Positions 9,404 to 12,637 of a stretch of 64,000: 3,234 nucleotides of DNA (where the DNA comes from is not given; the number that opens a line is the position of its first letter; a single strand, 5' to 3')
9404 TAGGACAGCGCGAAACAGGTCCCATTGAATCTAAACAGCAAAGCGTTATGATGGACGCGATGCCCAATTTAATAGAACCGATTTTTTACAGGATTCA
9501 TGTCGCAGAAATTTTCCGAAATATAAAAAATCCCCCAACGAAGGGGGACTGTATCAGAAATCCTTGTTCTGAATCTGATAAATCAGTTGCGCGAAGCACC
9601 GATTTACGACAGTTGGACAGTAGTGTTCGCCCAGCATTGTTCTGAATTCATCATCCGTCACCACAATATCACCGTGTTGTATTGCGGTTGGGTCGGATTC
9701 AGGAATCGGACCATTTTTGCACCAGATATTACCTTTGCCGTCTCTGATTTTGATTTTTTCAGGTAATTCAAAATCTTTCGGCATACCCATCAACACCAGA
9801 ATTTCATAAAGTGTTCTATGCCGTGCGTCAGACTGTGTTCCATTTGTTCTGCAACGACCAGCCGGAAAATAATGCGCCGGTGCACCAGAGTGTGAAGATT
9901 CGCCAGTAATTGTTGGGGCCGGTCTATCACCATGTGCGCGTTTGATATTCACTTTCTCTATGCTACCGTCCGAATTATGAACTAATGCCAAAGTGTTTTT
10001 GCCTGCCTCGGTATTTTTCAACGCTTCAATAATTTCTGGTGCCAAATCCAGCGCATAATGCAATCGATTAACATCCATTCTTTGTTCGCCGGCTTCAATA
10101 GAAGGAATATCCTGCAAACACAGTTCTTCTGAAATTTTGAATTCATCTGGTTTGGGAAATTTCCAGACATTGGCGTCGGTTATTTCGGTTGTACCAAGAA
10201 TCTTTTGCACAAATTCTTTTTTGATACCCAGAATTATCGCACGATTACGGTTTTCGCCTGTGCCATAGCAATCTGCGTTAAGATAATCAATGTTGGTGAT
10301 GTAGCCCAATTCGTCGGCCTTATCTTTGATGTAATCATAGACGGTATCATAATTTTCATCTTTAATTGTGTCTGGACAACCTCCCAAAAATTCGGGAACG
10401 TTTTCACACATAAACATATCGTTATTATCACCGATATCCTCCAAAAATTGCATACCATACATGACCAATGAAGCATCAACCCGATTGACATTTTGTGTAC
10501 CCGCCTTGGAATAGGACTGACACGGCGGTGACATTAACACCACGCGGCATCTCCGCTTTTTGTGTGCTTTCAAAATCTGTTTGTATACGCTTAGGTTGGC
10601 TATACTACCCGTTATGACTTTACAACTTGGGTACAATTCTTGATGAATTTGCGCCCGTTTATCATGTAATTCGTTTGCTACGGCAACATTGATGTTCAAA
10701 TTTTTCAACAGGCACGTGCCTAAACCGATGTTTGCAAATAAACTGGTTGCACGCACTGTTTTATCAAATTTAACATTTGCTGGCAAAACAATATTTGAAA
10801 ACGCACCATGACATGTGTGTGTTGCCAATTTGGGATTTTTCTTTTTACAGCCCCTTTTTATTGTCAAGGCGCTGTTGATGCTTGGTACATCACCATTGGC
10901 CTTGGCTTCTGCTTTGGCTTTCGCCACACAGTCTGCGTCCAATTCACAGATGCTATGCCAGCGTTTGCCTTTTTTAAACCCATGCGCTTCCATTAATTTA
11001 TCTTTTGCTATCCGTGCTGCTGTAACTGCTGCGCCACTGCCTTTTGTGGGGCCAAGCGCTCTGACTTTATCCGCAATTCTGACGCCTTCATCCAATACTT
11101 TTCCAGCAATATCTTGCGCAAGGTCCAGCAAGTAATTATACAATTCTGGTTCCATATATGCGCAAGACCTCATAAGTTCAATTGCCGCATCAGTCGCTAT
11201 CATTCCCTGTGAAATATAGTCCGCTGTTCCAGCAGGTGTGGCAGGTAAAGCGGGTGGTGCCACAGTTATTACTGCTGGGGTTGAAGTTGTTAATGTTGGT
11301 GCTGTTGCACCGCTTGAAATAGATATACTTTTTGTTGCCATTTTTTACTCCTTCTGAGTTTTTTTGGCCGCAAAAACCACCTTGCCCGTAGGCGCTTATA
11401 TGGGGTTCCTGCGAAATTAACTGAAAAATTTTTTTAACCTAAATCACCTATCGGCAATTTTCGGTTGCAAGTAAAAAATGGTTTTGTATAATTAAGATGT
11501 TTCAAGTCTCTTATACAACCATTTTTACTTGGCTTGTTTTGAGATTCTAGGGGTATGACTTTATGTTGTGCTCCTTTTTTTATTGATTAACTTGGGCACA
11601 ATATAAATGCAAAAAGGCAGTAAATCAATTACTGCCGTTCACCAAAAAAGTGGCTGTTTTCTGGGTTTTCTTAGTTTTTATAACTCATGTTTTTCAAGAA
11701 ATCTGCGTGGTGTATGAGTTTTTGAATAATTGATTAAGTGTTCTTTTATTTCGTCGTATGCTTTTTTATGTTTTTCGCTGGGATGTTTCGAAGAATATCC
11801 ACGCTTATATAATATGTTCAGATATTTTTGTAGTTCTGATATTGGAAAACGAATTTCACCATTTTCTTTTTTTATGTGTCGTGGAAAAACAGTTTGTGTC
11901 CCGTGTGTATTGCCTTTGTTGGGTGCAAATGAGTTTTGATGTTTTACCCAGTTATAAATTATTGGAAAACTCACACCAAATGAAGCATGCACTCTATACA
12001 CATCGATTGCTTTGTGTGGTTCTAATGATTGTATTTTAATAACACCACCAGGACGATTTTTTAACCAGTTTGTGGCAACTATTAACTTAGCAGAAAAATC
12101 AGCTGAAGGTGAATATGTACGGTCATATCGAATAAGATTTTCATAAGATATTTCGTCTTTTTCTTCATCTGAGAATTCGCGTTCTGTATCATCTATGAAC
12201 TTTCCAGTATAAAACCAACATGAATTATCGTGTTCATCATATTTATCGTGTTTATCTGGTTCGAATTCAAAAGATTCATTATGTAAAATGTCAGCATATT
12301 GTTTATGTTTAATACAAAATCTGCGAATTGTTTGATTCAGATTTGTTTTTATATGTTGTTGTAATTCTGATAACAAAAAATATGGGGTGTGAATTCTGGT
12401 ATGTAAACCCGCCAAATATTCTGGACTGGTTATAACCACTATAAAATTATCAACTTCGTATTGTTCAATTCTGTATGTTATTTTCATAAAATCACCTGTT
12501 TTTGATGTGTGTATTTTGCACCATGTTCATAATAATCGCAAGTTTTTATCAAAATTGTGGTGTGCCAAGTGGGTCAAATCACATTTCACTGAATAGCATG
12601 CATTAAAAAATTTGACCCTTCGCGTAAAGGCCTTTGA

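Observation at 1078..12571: Four copies of a 26-bp imperfect palindrome (one inverted) split the island into gene cassettes, next to serine recombinases and an HUH Rep-like protein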

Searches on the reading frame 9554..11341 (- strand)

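Call 8: search_protein_families(library=pfam, proteins=[window:9554-11341:-], max_evalue=0.01)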
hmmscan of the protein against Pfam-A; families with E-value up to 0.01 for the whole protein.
window:9554-11341:- (595 aa): 1 family
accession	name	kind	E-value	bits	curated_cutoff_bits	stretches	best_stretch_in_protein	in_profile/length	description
PF00145.23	DNA_methylase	-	1.4e-24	87.6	22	1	197-529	2-298/324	C-5 cytosine-specific DNA methylase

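Call 80: search_protein_families(library=ncbifam, proteins=[window:9554-11341:-], max_evalue=0.001)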
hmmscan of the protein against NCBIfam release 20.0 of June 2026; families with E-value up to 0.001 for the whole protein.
window:9554-11341:- (595 aa): 1 family
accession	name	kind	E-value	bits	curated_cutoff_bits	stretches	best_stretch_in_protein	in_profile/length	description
TIGR00675.1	dcm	superfamily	7.6e-14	52.1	100.65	1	200-529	3-305/329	DNA (cytosine-5-)-methyltransferase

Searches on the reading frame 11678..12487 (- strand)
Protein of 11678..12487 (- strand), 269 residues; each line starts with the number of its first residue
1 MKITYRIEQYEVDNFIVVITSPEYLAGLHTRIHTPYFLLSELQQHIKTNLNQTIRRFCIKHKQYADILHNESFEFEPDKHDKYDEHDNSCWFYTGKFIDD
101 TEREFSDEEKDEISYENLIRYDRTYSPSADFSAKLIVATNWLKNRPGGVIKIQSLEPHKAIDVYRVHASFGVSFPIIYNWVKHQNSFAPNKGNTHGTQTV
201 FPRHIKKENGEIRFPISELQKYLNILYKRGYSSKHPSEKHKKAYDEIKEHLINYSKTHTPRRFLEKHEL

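Call 8: search_protein_families(library=pfam, proteins=[window:11678-12487:-], max_evalue=0.01)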
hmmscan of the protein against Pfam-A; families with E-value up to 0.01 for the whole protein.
window:11678-12487:- (269 aa): 0 families

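Call 67: find_encoding_contigs(protein=window:11678-12487:-, flank=7000, max_places=10)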
Protein window:11678-12487:- (269 aa): 23 contigs read that carry it; 10 places shown.
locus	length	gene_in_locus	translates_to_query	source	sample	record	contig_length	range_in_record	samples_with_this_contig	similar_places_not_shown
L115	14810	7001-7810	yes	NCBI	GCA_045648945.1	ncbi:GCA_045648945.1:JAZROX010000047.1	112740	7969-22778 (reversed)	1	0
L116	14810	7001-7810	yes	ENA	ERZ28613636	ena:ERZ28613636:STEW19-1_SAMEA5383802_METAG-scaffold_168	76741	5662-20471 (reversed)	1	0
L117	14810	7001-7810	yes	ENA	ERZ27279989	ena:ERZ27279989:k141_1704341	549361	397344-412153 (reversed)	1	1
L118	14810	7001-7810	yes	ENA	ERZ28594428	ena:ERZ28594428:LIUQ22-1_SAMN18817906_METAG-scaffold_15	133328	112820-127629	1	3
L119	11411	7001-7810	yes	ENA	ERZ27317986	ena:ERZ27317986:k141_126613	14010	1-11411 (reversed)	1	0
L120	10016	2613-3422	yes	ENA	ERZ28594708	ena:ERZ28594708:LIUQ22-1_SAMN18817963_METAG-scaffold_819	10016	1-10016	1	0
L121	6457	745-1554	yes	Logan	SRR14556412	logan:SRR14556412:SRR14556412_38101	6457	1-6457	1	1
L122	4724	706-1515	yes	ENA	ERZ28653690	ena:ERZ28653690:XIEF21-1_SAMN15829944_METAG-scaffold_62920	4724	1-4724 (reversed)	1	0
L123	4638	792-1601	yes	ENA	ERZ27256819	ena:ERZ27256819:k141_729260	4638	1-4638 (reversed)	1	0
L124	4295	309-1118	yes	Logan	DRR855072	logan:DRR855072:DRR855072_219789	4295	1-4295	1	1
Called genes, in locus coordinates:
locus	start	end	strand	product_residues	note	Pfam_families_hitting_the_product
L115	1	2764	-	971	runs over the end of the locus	PF03797:Autotransporter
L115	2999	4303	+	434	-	PF07719:TPR_2 (faint), PF12895:ANAPC3 (faint), PF13174:TPR_6 (faint), PF24575:TPR_Slam (weak), PF14559:TPR_19 (weak), PF04575:SlipAM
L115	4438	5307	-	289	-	-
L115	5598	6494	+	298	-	-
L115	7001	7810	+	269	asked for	-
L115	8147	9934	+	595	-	PF00145:DNA_methylase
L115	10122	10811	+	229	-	-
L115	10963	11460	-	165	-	-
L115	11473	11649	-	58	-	-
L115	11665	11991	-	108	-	PF12599:DUF3768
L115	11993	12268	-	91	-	-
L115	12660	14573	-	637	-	PF03895:YadA_anchor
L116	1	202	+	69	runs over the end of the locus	-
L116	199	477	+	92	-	PF05164:ZapA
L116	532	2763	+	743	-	PF00521:DNA_topoisoIV, PF03989:DNA_gyraseA_C (faint)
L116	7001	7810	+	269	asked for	-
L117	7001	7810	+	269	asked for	-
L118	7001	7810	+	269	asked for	-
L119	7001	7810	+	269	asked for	-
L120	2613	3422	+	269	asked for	-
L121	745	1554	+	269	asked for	-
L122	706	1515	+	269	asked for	-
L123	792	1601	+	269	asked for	-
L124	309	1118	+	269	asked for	-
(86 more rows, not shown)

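Call 80: search_protein_families(library=ncbifam, proteins=[window:11678-12487:-], max_evalue=0.001)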
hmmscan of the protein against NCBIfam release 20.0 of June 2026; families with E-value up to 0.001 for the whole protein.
window:11678-12487:- (269 aa): 0 families
